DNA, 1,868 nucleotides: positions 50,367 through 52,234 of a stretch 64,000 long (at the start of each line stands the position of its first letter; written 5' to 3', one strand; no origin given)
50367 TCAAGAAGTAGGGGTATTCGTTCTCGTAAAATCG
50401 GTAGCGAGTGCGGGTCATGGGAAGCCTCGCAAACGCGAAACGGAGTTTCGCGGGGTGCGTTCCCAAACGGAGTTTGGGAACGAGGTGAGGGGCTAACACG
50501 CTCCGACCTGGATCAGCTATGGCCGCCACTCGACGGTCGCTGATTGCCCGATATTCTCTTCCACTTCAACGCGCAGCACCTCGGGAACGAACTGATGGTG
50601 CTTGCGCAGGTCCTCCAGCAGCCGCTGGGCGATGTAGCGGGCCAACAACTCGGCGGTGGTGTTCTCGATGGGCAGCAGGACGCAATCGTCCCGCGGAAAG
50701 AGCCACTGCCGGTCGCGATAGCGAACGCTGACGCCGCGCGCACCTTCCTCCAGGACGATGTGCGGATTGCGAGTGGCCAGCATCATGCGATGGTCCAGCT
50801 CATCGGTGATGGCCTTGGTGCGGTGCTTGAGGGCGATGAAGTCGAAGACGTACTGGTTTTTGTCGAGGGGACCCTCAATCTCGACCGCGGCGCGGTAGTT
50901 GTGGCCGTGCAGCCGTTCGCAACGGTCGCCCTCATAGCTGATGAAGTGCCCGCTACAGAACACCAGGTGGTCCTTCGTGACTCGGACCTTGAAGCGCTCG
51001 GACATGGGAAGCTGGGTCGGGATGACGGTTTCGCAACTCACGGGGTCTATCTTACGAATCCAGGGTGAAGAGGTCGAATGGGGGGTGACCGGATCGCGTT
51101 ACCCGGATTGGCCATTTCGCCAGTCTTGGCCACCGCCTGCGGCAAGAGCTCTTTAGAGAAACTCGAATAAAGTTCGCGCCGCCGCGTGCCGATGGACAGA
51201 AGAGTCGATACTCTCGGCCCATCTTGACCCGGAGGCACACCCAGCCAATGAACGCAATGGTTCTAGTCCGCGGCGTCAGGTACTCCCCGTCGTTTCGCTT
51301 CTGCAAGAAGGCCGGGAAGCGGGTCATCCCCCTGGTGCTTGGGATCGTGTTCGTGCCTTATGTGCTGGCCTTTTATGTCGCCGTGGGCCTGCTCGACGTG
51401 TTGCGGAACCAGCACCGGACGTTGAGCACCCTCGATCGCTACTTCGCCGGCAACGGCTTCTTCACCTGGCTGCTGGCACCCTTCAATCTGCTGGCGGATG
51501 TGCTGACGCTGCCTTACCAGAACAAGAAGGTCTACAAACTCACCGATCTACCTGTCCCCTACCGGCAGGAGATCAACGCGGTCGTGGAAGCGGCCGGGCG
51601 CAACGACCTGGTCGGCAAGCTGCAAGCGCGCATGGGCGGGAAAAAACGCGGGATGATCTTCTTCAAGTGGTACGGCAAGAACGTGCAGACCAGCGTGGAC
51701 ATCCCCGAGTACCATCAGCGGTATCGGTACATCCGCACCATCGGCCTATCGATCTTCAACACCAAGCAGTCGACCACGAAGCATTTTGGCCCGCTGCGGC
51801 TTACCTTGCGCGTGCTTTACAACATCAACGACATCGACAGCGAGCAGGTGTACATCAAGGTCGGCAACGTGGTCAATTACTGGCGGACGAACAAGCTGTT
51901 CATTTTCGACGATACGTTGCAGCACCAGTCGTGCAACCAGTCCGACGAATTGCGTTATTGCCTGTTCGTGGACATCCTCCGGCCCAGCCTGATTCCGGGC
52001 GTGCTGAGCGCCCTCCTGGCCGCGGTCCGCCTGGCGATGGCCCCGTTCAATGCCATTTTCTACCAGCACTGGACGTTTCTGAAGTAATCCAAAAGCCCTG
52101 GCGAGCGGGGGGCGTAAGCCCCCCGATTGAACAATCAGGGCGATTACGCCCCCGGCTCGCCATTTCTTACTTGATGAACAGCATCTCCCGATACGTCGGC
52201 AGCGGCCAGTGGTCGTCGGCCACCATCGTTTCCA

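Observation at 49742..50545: REP-RAYT-REP module flanked by 58-bp direct repeats that duplicate the 3' end of the hisA-like gene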

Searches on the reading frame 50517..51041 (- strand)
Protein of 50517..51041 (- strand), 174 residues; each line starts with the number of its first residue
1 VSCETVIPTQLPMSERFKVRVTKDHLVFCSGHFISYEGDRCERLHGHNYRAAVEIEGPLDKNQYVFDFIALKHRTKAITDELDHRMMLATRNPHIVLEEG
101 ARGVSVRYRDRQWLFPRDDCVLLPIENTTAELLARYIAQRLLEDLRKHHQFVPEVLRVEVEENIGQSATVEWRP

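Call 10: search_protein_families(library=pfam, proteins=[window:50520-51041:-], max_evalue=0.01)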
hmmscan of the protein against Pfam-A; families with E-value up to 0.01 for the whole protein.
window:50520-51041:- (174 aa): 1 family
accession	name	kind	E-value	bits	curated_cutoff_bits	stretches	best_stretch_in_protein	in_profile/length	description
PF01242.24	PTPS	-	7.7e-23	81.2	22.4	1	27-171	7-119/121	6-pyruvoyl tetrahydropterin synthase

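Call 11: search_protein_families(library=ncbifam, proteins=[window:50520-51041:-], max_evalue=0.01)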
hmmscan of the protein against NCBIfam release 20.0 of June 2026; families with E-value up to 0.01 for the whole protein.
window:50520-51041:- (174 aa): 2 families
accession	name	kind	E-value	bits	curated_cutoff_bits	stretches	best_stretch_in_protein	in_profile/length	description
TIGR03367.1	queuosine_QueD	equivalog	3.2e-20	72.3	89.25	1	25-141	5-90/92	6-carboxytetrahydropterin synthase QueD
TIGR00039.1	6PTHBS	subfamily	7.7e-19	68.2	125.5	1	26-139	8-122/124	6-pyruvoyl tetrahydropterin synthase/6-carboxytetrahydropterin synthase family protein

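Call 13: find_encoding_contigs(protein=window:50517-51041:-, flank=10000, max_places=10)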
Protein window:50517-51041:- (174 aa): no gene with exactly this product is on record in the collection.

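Call 18: find_homologous_proteins(query=window:50520-51005:-, max_evalue=1e-20)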
Query window:50520-51005:- (162 aa): 5462 proteins with E <= 1e-20 among 5552 candidates; the best 120 are listed.
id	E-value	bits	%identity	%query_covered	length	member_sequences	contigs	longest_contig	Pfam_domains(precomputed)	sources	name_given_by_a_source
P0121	1.3e-105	368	100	100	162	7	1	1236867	PF01242.25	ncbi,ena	-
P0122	1.0e-96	339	91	100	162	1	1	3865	PF01242.25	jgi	jgi:6-pyruvoyltetrahydropterin/6-carboxytetrahydropterin synthase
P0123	4.4e-96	337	91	100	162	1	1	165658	PF01242.25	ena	-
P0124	7.6e-96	336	91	100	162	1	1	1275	PF01242.25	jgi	jgi:6-pyruvoyltetrahydropterin/6-carboxytetrahydropterin synthase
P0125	1.9e-95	335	90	100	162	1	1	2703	PF01242.25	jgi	jgi:6-pyruvoyltetrahydropterin/6-carboxytetrahydropterin synthase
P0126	2.0e-95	335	90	100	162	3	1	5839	PF01242.25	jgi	jgi:6-pyruvoyltetrahydropterin/6-carboxytetrahydropterin synthase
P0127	3.7e-95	334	90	100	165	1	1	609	PF01242.25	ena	-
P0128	5.3e-95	334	91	100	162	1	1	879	PF01242.25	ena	-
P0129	1.1e-94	333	89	100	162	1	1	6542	PF01242.25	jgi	jgi:6-pyruvoyltetrahydropterin/6-carboxytetrahydropterin synthase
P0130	1.7e-94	332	90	100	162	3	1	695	PF01242.25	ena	-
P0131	2.2e-94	332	90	100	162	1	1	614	PF01242.25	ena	-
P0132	2.9e-94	331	90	100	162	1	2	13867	PF01242.25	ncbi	-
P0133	2.9e-94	331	90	100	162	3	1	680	PF01242.25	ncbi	-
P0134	3.2e-94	331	89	100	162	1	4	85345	PF01242.25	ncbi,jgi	-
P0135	3.2e-94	331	90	100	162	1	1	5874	PF01242.25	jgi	jgi:6-pyruvoyltetrahydropterin/6-carboxytetrahydropterin synthase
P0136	3.7e-94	331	90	100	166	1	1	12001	PF01242.25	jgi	jgi:6-pyruvoyltetrahydropterin/6-carboxytetrahydropterin synthase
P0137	3.7e-94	331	88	100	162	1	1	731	PF01242.25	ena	-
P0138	5.8e-94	330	88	100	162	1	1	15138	PF01242.25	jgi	jgi:6-pyruvoyltetrahydropterin/6-carboxytetrahydropterin synthase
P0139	5.9e-94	330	88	100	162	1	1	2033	PF01242.25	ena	-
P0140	7.0e-94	330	89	99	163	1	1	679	PF01242.25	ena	-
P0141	8.1e-94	330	88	100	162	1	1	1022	PF01242.25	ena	-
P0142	8.8e-94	330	89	100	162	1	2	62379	PF01242.25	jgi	jgi:6-pyruvoyltetrahydropterin/6-carboxytetrahydropterin synthase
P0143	1.3e-93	329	89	100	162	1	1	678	PF01242.25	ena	-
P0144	1.3e-93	329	89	100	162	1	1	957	PF01242.25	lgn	-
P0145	1.5e-93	329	89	100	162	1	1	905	PF01242.25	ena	-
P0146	1.5e-93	329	88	100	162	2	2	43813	PF01242.25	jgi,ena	jgi:6-pyruvoyltetrahydropterin/6-carboxytetrahydropterin synthase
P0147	1.7e-93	329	88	100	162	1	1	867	PF01242.25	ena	-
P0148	2.3e-93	328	88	100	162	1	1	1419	PF01242.25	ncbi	-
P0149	2.4e-93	328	90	100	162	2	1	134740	PF01242.25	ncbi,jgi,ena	jgi:6-pyruvoyltetrahydropterin/6-carboxytetrahydropterin synthase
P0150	3.3e-93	328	89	100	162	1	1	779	PF01242.25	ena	-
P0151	3.4e-93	328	88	100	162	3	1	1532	PF01242.25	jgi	jgi:6-pyruvoyltetrahydropterin/6-carboxytetrahydropterin synthase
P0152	3.9e-93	327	89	100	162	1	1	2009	PF01242.25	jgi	jgi:6-pyruvoyltetrahydropterin/6-carboxytetrahydropterin synthase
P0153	4.5e-93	327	89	100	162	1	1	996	PF01242.25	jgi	jgi:6-pyruvoyltetrahydropterin/6-carboxytetrahydropterin synthase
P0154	4.5e-93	327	88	100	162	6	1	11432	PF01242.25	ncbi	-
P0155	4.7e-93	327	88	100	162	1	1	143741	PF01242.25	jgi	jgi:6-pyruvoyltetrahydropterin/6-carboxytetrahydropterin synthase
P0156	7.1e-93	327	89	100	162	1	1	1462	PF01242.25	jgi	jgi:6-pyruvoyltetrahydropterin/6-carboxytetrahydropterin synthase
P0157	8.8e-93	326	88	100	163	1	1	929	PF01242.25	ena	-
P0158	1.9e-92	325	88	100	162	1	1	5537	PF01242.25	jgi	jgi:6-pyruvoyltetrahydropterin/6-carboxytetrahydropterin synthase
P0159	2.0e-92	325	87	100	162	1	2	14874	PF01242.25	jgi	jgi:6-pyruvoyltetrahydropterin/6-carboxytetrahydropterin synthase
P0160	5.5e-92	324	87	100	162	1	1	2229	PF01242.25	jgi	-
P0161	9.4e-92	323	86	100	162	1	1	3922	PF01242.25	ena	-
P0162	1.1e-91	323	86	100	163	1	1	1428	PF01242.25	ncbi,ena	-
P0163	2.9e-91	321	88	100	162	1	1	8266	PF01242.25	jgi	jgi:6-pyruvoyltetrahydropterin/6-carboxytetrahydropterin synthase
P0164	3.0e-91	321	87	100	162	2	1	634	PF01242.25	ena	-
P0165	3.1e-91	321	85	100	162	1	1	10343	PF01242.25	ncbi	-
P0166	3.4e-91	321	87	100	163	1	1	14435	PF01242.25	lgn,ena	-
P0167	7.1e-91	320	86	100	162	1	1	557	PF01242.25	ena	-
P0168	1.3e-90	319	86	100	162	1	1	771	PF01242.25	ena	-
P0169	1.3e-90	319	84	100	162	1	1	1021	PF01242.25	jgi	jgi:6-pyruvoyltetrahydropterin/6-carboxytetrahydropterin synthase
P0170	2.9e-90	318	86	99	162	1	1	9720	PF01242.25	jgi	jgi:6-pyruvoyltetrahydropterin/6-carboxytetrahydropterin synthase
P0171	3.1e-90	318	85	100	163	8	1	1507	PF01242.25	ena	-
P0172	3.6e-90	318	85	100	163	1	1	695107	PF01242.25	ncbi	-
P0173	3.7e-90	318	86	100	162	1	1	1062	PF01242.25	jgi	jgi:6-pyruvoyltetrahydropterin/6-carboxytetrahydropterin synthase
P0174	4.1e-90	318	83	100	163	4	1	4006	PF01242.25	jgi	jgi:6-pyruvoyltetrahydropterin/6-carboxytetrahydropterin synthase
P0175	5.5e-90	317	84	100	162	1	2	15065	PF01242.25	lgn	-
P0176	5.8e-90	317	85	100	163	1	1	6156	PF01242.25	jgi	jgi:6-pyruvoyltetrahydropterin/6-carboxytetrahydropterin synthase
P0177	5.8e-90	317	86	100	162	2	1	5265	PF01242.25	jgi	jgi:6-pyruvoyltetrahydropterin/6-carboxytetrahydropterin synthase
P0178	6.2e-90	317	85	100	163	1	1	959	PF01242.25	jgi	jgi:6-pyruvoyltetrahydropterin/6-carboxytetrahydropterin synthase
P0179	6.5e-90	317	86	100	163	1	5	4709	PF01242.25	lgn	-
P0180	1.2e-89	316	85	100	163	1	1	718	PF01242.25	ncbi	-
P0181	1.2e-89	316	87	99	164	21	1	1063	PF01242.25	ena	-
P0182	1.3e-89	316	83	100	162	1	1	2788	PF01242.25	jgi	jgi:6-pyruvoyltetrahydropterin/6-carboxytetrahydropterin synthase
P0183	1.4e-89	316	83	100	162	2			PF01242.25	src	-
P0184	1.5e-89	316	85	100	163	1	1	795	PF01242.25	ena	-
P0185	1.5e-89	316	86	100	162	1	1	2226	PF01242.25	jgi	jgi:6-pyruvoyltetrahydropterin/6-carboxytetrahydropterin synthase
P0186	2.3e-89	315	86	100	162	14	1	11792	PF01242.25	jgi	jgi:6-pyruvoyltetrahydropterin/6-carboxytetrahydropterin synthase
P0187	2.6e-89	315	84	100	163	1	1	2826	PF01242.25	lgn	-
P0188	2.9e-89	315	85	100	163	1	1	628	PF01242.25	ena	-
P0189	3.1e-89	315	84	100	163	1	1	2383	PF01242.25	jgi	jgi:6-pyruvoyltetrahydropterin/6-carboxytetrahydropterin synthase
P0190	3.3e-89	315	83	100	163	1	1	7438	PF01242.25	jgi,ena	-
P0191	3.4e-89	315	85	100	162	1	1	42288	PF01242.25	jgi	jgi:6-pyruvoyltetrahydropterin/6-carboxytetrahydropterin synthase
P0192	3.7e-89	315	86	99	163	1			PF01242.25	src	-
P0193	3.9e-89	315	85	100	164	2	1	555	PF01242.25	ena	-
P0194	4.2e-89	314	85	100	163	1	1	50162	PF01242.25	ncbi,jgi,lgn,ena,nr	ncbi:MAG TPA: 6-pyruvoyl tetrahydropterin synthase family protein [Gemmataceae bacterium]|nr:6-pyruv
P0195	4.6e-89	314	83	100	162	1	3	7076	PF01242.25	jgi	jgi:6-pyruvoyltetrahydropterin/6-carboxytetrahydropterin synthase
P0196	5.2e-89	314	85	100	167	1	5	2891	PF01242.25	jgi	jgi:6-pyruvoyltetrahydropterin/6-carboxytetrahydropterin synthase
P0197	5.3e-89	314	85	99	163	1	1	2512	PF01242.25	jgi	jgi:6-pyruvoyltetrahydropterin/6-carboxytetrahydropterin synthase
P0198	5.5e-89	314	84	100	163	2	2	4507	PF01242.25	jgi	jgi:6-pyruvoyltetrahydropterin/6-carboxytetrahydropterin synthase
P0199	5.5e-89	314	82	100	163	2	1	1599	PF01242.25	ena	-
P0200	5.6e-89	314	87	100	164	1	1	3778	PF01242.25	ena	-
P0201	5.8e-89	314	84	100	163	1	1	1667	PF01242.25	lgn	-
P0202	6.2e-89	314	85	100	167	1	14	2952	PF01242.25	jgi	jgi:6-pyruvoyltetrahydropterin/6-carboxytetrahydropterin synthase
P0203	6.6e-89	314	86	99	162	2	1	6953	PF01242.25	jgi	jgi:6-pyruvoyltetrahydropterin/6-carboxytetrahydropterin synthase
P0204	6.7e-89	314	83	100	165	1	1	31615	PF01242.25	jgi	jgi:6-pyruvoyltetrahydropterin/6-carboxytetrahydropterin synthase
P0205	6.8e-89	314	83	100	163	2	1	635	PF01242.25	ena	-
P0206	7.1e-89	314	85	100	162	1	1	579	PF01242.25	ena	-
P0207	8.0e-89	313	84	99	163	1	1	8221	PF01242.25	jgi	jgi:6-pyruvoyltetrahydropterin/6-carboxytetrahydropterin synthase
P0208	8.5e-89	313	86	99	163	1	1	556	PF01242.25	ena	-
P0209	8.6e-89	313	84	100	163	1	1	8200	PF01242.25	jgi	jgi:6-pyruvoyltetrahydropterin/6-carboxytetrahydropterin synthase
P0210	9.9e-89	313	86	99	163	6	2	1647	PF01242.25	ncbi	-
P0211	1.1e-88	313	83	100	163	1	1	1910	PF01242.25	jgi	jgi:6-pyruvoyltetrahydropterin/6-carboxytetrahydropterin synthase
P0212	1.2e-88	313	86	100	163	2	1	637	PF01242.25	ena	-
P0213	1.4e-88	313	84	99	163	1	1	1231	PF01242.25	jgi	jgi:6-pyruvoyltetrahydropterin/6-carboxytetrahydropterin synthase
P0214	1.4e-88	313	84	100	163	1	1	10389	PF01242.25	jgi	jgi:6-pyruvoyltetrahydropterin/6-carboxytetrahydropterin synthase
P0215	1.4e-88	313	86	100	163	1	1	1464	PF01242.25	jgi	jgi:6-pyruvoyltetrahydropterin/6-carboxytetrahydropterin synthase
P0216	1.5e-88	313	85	100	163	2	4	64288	PF01242.25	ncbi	-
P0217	1.6e-88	313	84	100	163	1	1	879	PF01242.25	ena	-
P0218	1.7e-88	312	83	100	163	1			PF01242.25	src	-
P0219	1.9e-88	312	84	99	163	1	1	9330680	PF01242.25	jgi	jgi:6-pyruvoyltetrahydropterin/6-carboxytetrahydropterin synthase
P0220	1.9e-88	312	84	100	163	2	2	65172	PF01242.25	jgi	jgi:6-pyruvoyltetrahydropterin/6-carboxytetrahydropterin synthase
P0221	2.0e-88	312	84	99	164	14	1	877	PF01242.25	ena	-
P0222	2.4e-88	312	84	99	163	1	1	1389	PF01242.25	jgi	jgi:6-pyruvoyltetrahydropterin/6-carboxytetrahydropterin synthase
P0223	2.4e-88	312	86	99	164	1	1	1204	PF01242.25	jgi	jgi:6-pyruvoyltetrahydropterin/6-carboxytetrahydropterin synthase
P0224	2.6e-88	312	84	99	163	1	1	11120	PF01242.25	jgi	jgi:6-pyruvoyltetrahydropterin/6-carboxytetrahydropterin synthase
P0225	2.6e-88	312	85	100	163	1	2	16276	PF01242.25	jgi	jgi:6-pyruvoyltetrahydropterin/6-carboxytetrahydropterin synthase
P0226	2.8e-88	312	85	100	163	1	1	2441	PF01242.25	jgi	jgi:6-pyruvoyltetrahydropterin/6-carboxytetrahydropterin synthase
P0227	2.8e-88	312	85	100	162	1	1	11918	PF01242.25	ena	-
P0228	2.9e-88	312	84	100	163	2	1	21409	PF01242.25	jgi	jgi:6-pyruvoyltetrahydropterin/6-carboxytetrahydropterin synthase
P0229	3.1e-88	312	85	99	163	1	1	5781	PF01242.25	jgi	jgi:6-pyruvoyltetrahydropterin/6-carboxytetrahydropterin synthase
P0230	3.2e-88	312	83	99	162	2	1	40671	PF01242.25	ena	-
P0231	3.2e-88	312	82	100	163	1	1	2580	PF01242.25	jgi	jgi:6-pyruvoyltetrahydropterin/6-carboxytetrahydropterin synthase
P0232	3.3e-88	311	85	99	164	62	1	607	PF01242.25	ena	-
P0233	3.4e-88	311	84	100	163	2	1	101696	PF01242.25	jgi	jgi:6-pyruvoyltetrahydropterin/6-carboxytetrahydropterin synthase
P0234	3.4e-88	311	85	99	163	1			PF01242.25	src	-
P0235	3.5e-88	311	84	99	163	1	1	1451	PF01242.25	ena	-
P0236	3.7e-88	311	83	100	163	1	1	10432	PF01242.25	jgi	jgi:6-pyruvoyltetrahydropterin/6-carboxytetrahydropterin synthase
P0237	3.9e-88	311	85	100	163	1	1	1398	PF01242.25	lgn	-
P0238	3.9e-88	311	84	99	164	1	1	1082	PF01242.25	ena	-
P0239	4.0e-88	311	83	100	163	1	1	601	PF01242.25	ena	-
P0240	4.1e-88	311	86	99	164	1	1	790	PF01242.25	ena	-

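Call 19: find_encoding_contigs(protein=P0121, flank=6000, max_places=10)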
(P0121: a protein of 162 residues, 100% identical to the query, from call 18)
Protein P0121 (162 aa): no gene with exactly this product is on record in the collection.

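Call 20: find_encoding_contigs(protein=P0123, flank=6000, max_places=4)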
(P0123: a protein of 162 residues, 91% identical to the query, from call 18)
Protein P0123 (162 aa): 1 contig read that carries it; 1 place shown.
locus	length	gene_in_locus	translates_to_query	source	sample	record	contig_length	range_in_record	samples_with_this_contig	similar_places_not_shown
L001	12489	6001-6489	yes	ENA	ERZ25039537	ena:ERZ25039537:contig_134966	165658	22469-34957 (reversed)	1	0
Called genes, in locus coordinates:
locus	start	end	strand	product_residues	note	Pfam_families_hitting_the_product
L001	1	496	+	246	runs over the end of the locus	-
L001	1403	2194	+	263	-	PF12437:GSIII_N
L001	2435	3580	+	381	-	-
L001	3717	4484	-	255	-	PF13489:Methyltransf_23, PF07021:MetW, PF08241:Methyltransf_11, PF08242:Methyltransf_12 (faint), PF13649:Methyltransf_25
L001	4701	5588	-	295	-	PF13506:Glyco_transf_21, PF00535:Glycos_transf_2 (weak), PF13641:Glyco_tranf_2_3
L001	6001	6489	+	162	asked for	PF01242:PTPS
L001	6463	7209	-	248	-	PF00977:His_biosynth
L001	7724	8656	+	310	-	PF00092:VWA, PF13519:VWA_2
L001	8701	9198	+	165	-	-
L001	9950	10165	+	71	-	-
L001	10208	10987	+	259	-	-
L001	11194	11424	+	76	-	-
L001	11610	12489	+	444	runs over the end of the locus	PF13584:BatD (weak)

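Call 22: find_encoding_contigs(protein=P0149, flank=6000, max_places=4)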
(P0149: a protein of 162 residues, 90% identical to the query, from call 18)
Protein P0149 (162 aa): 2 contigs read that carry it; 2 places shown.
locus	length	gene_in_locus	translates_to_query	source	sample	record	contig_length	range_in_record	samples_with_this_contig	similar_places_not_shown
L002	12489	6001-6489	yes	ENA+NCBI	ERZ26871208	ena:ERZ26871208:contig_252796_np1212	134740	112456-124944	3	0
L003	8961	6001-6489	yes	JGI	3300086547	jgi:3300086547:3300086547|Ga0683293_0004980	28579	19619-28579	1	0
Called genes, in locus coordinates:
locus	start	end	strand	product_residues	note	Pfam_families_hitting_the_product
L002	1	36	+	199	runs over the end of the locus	PF05685:Uma2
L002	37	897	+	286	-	PF18030:Rimk_N (weak), PF02655:ATP-grasp_3 (weak), PF08443:RimK, PF02955:GSH-S_ATP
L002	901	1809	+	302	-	PF01874:CitG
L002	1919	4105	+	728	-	PF12437:GSIII_N, PF00120:Gln-synt_C, PF18318:Gln-synt_C-ter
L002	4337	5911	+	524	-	PF13493:DUF4118, PF00512:HisKA, PF02518:HATPase_c, PF00072:Response_reg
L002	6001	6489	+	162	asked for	PF01242:PTPS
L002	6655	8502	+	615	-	PF00578:AhpC-TSA, PF08534:Redoxin, PF13905:Thioredoxin_8 (weak)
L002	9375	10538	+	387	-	PF00005:ABC_tran, PF13304:AAA_21 (faint), PF17912:OB_MalK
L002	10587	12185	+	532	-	PF08529:NusA_N, PF00575:S1, PF13184:KH_NusA_1st, PF26594:KH_NusA_2nd, PF14520:HHH_5 (faint)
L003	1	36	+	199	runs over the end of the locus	PF05685:Uma2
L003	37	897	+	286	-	PF18030:Rimk_N (weak), PF02655:ATP-grasp_3 (weak), PF08443:RimK, PF02955:GSH-S_ATP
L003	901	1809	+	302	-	PF01874:CitG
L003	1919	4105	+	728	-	PF12437:GSIII_N, PF00120:Gln-synt_C, PF18318:Gln-synt_C-ter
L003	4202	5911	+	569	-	PF13493:DUF4118, PF00512:HisKA, PF02518:HATPase_c, PF00072:Response_reg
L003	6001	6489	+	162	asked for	PF01242:PTPS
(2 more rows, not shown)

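Call 23: find_encoding_contigs(protein=P0134, flank=6000, max_places=4)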
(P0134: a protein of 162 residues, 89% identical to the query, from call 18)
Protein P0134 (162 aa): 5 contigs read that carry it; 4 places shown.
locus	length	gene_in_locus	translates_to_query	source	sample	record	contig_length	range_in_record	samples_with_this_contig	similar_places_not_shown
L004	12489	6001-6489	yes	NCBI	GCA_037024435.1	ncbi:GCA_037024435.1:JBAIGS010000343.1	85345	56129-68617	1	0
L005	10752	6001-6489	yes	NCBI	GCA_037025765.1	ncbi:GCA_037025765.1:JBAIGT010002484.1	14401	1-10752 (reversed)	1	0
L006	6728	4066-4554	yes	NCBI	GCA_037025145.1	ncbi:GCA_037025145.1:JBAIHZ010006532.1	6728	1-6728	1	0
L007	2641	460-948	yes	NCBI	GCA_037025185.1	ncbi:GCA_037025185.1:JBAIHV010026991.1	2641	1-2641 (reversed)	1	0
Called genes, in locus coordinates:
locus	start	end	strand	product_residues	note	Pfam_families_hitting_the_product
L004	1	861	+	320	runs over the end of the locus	PF02289:MCH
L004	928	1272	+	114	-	-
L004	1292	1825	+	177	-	-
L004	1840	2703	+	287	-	PF02655:ATP-grasp_3 (weak), PF08443:RimK, PF02955:GSH-S_ATP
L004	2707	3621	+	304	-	PF01874:CitG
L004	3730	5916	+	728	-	PF12437:GSIII_N, PF00120:Gln-synt_C, PF18318:Gln-synt_C-ter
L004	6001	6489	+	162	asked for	PF01242:PTPS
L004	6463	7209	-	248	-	PF00977:His_biosynth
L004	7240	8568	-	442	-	PF01011:PQQ (faint), PF13360:PQQ_2, PF13570:Beta-prop_ACSF4 (weak), PF13360:PQQ_2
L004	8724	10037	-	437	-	PF00070:Pyr_redox (faint), PF00890:FAD_binding_2 (weak), PF01266:DAO, PF01593:Amino_oxidase, PF03486:HI0933_like (weak), PF07992:Pyr_redox_2 (weak), PF12831:FAD_oxidored, PF13450:NAD_binding_8, +1 more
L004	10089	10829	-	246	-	PF13174:TPR_6 (faint)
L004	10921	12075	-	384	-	PF01850:PIN, PF13638:PIN_4 (weak)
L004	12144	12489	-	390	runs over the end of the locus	PF01966:HD, PF13286:HD_assoc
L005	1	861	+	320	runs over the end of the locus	PF02289:MCH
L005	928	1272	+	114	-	-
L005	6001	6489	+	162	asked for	PF01242:PTPS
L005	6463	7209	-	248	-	PF00977:His_biosynth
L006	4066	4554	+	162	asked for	PF01242:PTPS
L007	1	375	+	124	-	?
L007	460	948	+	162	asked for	PF01242:PTPS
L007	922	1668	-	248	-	PF00977:His_biosynth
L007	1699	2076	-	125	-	PF13360:PQQ_2 (weak)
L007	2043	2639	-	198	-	?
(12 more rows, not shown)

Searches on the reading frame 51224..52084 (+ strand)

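Call 10: search_protein_families(library=pfam, proteins=[window:51224-52084:+], max_evalue=0.01)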
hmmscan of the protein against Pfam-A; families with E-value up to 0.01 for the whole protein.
window:51224-52084:+ (287 aa): 1 family
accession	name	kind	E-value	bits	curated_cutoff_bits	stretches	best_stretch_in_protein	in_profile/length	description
PF05118.21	Asp_Arg_Hydrox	-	5e-14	52.9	22.6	1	165-254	70-157/157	Aspartyl/Asparaginyl beta-hydroxylase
